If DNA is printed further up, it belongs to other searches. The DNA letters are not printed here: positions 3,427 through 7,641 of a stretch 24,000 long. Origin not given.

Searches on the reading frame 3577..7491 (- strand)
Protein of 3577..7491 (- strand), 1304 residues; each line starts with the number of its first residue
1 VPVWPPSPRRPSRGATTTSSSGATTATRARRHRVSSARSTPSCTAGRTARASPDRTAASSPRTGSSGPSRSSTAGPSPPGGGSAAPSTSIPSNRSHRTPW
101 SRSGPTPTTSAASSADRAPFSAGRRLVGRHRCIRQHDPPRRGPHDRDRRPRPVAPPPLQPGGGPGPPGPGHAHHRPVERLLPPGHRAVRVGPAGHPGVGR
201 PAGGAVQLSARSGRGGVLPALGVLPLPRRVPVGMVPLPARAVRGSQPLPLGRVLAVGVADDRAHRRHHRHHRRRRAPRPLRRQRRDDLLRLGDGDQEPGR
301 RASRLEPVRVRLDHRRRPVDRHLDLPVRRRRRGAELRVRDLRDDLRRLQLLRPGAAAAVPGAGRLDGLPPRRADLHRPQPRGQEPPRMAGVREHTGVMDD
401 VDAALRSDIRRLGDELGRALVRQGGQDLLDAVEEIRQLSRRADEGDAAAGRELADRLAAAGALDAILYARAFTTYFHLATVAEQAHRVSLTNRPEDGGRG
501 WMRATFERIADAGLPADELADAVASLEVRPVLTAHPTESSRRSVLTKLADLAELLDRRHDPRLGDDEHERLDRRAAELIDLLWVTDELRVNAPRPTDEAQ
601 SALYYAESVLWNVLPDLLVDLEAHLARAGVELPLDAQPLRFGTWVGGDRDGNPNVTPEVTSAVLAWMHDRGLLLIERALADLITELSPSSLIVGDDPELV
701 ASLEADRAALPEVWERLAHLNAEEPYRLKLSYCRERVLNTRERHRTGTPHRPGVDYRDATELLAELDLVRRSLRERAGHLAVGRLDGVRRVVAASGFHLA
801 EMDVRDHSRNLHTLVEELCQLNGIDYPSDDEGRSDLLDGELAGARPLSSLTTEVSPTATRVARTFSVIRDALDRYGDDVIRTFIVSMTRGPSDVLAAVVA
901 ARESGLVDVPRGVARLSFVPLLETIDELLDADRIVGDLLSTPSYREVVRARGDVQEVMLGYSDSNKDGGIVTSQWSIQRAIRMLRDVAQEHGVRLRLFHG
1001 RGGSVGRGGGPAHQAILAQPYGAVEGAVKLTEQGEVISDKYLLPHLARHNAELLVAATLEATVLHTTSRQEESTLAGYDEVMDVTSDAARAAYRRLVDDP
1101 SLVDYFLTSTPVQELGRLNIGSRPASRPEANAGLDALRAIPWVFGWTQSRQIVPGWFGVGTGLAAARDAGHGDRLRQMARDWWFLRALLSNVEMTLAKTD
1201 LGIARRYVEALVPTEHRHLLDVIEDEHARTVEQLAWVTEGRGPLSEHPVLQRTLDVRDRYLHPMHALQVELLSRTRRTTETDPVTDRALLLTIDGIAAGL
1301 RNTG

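Call 80: search_protein_families(library=pfam, proteins=[window:3577-7491:-], max_evalue=0.00001)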
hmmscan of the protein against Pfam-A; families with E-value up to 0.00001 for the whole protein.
window:3577-7491:- (1304 aa): 1 family
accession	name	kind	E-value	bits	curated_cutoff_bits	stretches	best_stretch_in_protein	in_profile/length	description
PF00311.23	PEPcase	-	6.7e-293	974.5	22.4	1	405-1304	1-919/919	Phosphoenolpyruvate carboxylase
